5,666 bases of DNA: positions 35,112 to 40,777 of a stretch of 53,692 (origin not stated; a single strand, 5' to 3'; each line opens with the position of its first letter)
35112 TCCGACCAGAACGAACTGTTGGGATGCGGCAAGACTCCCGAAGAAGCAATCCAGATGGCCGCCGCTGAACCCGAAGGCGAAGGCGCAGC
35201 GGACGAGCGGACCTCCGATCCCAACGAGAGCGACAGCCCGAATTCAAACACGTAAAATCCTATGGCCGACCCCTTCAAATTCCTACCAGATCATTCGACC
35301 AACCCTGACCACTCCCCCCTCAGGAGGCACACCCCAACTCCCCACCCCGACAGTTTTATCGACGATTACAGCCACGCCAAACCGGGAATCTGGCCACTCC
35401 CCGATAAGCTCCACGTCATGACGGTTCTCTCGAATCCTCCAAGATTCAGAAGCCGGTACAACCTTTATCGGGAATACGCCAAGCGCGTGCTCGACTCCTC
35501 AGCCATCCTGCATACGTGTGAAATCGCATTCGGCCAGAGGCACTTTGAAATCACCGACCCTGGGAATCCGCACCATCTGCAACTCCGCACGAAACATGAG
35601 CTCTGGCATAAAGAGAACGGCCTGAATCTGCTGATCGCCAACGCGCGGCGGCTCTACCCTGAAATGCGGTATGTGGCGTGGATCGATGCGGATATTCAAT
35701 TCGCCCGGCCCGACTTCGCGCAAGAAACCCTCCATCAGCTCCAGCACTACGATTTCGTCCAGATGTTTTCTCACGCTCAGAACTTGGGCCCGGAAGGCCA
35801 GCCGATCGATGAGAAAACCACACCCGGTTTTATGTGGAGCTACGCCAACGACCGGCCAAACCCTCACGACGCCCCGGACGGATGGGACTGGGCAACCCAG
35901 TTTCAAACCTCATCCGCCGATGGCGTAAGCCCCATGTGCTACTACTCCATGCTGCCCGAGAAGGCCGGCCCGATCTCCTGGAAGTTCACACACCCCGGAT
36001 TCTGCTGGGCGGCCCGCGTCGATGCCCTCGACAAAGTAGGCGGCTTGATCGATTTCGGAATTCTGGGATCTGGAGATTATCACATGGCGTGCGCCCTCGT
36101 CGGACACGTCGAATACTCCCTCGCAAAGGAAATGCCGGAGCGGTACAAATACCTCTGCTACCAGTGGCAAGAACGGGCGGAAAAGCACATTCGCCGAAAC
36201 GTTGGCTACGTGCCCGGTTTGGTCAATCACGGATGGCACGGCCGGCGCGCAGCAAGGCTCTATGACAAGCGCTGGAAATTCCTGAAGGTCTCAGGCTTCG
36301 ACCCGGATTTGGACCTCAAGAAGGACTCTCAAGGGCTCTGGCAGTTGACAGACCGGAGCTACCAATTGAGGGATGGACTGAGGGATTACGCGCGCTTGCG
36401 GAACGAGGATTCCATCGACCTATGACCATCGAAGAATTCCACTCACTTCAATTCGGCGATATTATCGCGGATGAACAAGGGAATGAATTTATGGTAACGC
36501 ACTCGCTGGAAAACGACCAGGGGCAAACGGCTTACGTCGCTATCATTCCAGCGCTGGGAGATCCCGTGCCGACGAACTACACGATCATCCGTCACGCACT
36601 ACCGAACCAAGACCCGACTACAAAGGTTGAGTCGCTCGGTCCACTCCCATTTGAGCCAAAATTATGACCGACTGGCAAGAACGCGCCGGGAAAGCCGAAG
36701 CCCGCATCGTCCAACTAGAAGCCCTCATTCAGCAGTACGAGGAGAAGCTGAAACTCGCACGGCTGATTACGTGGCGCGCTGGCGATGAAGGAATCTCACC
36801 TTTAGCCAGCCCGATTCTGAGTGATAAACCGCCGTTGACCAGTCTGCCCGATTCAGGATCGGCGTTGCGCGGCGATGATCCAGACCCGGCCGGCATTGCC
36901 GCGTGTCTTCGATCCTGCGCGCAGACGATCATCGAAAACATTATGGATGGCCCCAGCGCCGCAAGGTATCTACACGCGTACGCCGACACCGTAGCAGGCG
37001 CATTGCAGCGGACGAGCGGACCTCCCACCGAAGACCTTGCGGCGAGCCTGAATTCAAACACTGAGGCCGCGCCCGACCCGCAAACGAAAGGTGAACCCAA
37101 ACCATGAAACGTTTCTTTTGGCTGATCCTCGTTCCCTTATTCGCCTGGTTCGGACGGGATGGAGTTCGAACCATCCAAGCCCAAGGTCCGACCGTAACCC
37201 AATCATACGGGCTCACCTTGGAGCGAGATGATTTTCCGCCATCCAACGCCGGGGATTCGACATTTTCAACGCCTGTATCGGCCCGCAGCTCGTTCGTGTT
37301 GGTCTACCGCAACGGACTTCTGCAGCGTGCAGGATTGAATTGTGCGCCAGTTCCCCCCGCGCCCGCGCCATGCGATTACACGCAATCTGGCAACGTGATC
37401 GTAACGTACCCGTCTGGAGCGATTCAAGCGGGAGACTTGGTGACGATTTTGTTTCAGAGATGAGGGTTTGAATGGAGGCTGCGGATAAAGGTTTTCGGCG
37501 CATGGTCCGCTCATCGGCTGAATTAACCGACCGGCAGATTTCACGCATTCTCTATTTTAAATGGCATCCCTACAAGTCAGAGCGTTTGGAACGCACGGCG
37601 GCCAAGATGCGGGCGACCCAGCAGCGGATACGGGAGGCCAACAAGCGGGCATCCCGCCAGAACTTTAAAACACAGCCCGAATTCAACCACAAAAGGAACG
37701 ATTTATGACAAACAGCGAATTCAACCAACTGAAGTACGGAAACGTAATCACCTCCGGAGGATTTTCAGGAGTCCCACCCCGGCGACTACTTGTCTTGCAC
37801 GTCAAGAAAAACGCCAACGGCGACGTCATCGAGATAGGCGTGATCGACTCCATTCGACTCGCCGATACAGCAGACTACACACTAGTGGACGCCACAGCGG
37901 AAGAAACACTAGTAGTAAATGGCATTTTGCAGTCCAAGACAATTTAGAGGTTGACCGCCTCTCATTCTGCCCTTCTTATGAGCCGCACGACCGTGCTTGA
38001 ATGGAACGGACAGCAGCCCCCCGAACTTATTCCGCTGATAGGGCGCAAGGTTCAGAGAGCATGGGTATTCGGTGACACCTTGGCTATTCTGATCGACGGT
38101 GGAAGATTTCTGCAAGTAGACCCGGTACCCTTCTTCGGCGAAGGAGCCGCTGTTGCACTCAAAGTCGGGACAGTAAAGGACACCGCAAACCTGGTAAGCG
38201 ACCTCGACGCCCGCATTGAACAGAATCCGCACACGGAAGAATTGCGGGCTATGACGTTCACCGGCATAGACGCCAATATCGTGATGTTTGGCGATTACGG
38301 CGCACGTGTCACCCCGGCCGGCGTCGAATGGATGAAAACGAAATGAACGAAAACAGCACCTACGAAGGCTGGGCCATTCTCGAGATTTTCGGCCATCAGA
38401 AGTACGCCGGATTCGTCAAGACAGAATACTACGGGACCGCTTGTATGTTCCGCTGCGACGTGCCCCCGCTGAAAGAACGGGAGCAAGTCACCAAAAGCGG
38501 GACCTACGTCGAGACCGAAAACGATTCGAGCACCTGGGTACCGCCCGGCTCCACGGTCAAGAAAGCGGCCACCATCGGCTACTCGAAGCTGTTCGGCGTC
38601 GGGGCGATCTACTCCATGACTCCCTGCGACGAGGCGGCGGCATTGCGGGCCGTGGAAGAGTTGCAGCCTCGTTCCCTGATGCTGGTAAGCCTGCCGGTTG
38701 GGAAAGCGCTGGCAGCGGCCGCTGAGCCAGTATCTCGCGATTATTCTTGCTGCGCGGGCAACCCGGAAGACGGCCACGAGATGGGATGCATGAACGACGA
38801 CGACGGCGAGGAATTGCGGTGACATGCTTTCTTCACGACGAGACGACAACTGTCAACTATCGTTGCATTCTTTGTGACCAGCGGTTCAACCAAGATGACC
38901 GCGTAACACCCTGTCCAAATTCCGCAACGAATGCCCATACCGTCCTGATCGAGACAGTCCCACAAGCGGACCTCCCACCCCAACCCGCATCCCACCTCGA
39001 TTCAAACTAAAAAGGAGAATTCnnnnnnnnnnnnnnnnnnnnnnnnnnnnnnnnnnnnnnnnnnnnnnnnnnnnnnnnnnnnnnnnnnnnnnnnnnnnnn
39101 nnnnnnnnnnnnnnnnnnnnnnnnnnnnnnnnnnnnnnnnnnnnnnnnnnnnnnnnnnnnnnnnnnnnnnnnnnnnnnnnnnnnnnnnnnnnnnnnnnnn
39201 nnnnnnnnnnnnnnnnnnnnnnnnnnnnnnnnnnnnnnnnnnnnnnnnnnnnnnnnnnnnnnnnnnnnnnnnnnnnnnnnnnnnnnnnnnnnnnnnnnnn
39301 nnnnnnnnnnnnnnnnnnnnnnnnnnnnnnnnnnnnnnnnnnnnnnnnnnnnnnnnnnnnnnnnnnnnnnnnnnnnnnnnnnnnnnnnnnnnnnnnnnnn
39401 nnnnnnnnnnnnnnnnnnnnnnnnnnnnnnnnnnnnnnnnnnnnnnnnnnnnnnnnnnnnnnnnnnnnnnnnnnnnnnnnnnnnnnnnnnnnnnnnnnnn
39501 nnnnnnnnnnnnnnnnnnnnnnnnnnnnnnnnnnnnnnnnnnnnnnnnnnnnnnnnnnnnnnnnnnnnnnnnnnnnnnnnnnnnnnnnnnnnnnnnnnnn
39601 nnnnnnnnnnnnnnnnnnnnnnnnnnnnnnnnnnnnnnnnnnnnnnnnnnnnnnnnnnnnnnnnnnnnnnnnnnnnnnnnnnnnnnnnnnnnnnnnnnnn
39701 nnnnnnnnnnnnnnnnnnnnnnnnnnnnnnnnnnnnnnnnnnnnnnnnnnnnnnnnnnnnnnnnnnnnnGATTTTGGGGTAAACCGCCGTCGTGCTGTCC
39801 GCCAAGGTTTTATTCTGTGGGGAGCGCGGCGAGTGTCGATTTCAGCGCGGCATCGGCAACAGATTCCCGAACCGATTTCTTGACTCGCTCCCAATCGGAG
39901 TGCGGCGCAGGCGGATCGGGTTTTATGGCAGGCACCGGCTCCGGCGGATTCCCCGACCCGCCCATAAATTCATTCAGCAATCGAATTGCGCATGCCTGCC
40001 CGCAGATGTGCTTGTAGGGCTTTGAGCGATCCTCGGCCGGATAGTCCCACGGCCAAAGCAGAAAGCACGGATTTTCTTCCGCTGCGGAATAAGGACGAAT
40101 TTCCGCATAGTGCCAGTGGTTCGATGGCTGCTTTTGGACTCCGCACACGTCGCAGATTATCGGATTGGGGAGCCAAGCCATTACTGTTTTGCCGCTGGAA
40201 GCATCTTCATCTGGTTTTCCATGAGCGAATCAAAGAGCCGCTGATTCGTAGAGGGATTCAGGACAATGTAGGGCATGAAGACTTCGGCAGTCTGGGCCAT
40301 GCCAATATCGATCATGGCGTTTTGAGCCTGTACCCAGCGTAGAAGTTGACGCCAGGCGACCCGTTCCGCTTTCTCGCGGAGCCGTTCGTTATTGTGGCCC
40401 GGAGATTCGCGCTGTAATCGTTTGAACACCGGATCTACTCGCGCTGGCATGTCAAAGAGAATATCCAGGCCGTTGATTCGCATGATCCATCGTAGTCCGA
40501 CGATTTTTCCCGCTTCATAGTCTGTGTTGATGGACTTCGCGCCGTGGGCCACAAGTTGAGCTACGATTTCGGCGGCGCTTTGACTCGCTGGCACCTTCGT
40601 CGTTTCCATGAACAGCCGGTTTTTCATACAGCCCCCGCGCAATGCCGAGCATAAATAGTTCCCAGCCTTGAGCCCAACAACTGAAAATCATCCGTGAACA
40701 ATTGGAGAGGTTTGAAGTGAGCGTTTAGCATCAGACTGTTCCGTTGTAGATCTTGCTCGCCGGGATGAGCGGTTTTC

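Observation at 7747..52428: Core motif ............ occurs about 18 times, is read in different frames, and is always co-oriented with transcription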

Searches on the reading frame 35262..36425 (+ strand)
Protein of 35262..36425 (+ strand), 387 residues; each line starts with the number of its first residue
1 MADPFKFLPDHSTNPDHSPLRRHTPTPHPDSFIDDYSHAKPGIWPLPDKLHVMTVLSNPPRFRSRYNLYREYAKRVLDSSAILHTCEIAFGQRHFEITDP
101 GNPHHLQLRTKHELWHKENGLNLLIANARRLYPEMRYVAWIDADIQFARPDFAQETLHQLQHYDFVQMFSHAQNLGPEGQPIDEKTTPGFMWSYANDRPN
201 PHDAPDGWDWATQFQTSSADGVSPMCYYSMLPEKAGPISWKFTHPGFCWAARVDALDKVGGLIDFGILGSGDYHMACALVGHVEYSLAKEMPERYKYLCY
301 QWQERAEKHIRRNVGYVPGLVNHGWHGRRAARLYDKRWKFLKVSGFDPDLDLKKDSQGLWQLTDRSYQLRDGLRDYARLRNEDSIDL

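Call 16: search_protein_families(library=phrogs, proteins=[window:35262-36425:+], max_evalue=0.001)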
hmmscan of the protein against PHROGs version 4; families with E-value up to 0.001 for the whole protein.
window:35262-36425:+ (387 aa): 0 families

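Call 18: search_protein_families(library=pfam, proteins=[window:35262-36425:+], max_evalue=0.01)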
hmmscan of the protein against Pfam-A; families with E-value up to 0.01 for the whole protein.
window:35262-36425:+ (387 aa): 0 families

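Call 29: find_encoding_contigs(protein=window:35262-36425:+, flank=10000, max_places=3)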
Protein window:35262-36425:+ (387 aa): 10 contigs read that carry it; 3 places shown.
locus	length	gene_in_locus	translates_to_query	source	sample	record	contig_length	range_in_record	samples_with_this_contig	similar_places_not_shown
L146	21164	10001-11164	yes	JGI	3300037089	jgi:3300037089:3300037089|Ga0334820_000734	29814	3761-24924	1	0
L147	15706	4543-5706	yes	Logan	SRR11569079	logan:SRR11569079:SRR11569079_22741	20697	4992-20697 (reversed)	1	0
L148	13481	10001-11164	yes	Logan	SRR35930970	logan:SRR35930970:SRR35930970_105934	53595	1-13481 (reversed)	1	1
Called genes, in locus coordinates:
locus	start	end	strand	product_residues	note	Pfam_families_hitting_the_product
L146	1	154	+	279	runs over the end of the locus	-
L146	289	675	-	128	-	-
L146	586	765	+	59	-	-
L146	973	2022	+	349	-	-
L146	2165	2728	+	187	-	-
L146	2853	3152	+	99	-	-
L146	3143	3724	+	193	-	-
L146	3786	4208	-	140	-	-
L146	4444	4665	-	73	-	-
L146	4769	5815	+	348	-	-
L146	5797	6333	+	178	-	-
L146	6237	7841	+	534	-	PF13229:Beta_helix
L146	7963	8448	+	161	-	-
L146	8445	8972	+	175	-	-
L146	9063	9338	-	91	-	-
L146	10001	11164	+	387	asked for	-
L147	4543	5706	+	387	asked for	-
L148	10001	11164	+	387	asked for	-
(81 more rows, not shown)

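Call 92: search_protein_families(library=phrogs, proteins=[window:35262-36425:+], max_evalue=0.01)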
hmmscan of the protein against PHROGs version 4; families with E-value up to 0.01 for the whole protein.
window:35262-36425:+ (387 aa): 0 families

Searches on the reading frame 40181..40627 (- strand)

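Call 71: search_protein_families(library=phrogs, proteins=[window:40181-40627:-], max_evalue=0.01)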
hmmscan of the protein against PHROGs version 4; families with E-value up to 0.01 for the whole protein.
window:40181-40627:- (148 aa): 1 family
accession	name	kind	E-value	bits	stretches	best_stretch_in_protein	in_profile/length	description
phrog_17260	-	unknown function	2.7e-07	31.6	1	6-123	4-122/158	-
